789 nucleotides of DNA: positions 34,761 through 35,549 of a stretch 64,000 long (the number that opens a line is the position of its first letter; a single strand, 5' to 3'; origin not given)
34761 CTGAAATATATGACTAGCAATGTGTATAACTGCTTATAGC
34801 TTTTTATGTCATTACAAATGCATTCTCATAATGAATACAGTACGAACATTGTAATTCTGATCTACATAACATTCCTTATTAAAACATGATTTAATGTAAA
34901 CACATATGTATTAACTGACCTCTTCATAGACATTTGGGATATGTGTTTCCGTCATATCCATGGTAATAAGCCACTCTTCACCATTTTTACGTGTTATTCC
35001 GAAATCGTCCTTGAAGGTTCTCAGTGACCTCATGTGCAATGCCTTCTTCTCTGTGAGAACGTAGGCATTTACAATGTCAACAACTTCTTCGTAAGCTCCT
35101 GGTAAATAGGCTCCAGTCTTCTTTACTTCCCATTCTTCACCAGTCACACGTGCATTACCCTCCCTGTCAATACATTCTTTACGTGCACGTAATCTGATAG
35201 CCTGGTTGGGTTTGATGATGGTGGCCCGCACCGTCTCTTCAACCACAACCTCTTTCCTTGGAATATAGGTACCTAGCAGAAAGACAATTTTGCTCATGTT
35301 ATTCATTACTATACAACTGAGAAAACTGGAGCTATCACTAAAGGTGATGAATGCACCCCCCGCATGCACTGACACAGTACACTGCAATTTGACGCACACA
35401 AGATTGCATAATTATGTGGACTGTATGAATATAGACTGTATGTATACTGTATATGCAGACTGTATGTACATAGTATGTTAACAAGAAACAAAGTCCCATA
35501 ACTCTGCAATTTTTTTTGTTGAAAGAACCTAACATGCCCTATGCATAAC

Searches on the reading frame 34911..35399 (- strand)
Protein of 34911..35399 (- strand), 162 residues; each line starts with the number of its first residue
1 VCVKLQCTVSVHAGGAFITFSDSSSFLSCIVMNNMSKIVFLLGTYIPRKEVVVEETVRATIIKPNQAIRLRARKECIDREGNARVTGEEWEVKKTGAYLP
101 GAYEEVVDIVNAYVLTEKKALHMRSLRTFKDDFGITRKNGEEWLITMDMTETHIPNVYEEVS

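Call 17: search_protein_families(library=pfam, proteins=[window:34911-35399:-], max_evalue=0.01)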
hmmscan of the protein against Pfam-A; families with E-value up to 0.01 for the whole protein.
window:34911-35399:- (162 aa): 2 families
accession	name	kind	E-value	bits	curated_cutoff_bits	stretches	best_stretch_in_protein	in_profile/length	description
PF01505.23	Vault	-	3.4e-32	110.6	27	2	113-155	1-41/42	Major Vault Protein repeat domain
PF03483.22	B3_4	-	0.008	16.2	29.3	0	103-154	35-86/174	B3/4 domain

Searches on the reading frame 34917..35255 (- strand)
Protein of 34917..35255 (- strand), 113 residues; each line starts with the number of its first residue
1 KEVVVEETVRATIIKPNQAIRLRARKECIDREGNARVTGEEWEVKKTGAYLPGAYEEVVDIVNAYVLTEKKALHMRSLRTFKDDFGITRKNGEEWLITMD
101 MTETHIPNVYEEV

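Call 18: find_homologous_proteins(query=window:34917-35255:-, max_evalue=1e-10)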
Query seq(113 aa) (113 aa): 279 proteins with E <= 1e-10 among 320 candidates; the best 120 are listed.
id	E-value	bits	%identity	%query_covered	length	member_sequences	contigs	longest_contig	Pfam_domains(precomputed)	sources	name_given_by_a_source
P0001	4.6e-64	231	94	100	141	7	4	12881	PF01505.24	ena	-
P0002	7.4e-64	231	94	100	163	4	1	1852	PF01505.24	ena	-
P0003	5.7e-60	218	88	100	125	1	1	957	PF01505.24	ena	-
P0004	2.0e-59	216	91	93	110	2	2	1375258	PF01505.24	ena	-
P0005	1.6e-58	213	87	98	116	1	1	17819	PF01505.24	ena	-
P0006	5.1e-57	209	87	100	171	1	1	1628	PF01505.24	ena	-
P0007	7.6e-57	208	91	93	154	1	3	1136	PF01505.24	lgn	-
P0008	6.0e-56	205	81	100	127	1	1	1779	PF01505.24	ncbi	-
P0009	1.0e-48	182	82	88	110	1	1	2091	PF01505.24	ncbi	-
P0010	4.3e-42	161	65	100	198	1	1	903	PF01505.24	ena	-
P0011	8.9e-42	160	94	70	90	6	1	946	PF01505.24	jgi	-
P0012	3.7e-41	158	71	88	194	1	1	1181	PF17794.7,PF01505.24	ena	-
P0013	2.2e-38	149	72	84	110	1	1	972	PF01505.24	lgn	-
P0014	3.1e-38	148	69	89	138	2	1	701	PF01505.24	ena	-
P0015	4.1e-38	148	59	89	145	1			PF01505.24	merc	-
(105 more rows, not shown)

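Call 20: find_encoding_contigs(protein=P0001, flank=3000, max_places=4)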
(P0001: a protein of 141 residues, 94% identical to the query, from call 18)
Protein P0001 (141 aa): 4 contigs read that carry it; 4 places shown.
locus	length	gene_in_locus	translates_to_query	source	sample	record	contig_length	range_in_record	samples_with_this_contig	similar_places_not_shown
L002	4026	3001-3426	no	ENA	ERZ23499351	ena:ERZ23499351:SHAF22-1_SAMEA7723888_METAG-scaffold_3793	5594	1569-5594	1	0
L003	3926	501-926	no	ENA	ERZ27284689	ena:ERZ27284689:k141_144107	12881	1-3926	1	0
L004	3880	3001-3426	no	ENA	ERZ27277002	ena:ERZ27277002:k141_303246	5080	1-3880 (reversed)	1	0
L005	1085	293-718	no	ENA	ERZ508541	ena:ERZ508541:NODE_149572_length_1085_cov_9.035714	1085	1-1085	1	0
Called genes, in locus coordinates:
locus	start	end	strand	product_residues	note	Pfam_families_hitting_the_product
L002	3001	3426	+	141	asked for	PF01505:Vault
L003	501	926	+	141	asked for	PF01505:Vault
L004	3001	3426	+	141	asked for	PF01505:Vault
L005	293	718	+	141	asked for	PF01505:Vault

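Call 21: find_encoding_contigs(protein=P0004, flank=3000, max_places=3)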
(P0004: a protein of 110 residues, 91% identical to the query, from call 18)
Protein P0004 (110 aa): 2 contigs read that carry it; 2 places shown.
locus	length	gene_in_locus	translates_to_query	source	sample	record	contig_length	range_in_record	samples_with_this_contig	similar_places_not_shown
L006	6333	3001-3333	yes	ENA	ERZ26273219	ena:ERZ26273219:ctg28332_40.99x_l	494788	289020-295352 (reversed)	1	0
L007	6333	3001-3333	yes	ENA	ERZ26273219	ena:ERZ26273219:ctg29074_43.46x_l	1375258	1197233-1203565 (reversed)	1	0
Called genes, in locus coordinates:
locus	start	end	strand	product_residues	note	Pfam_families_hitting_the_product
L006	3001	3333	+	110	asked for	PF01505:Vault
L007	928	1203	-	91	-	-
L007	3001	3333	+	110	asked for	PF01505:Vault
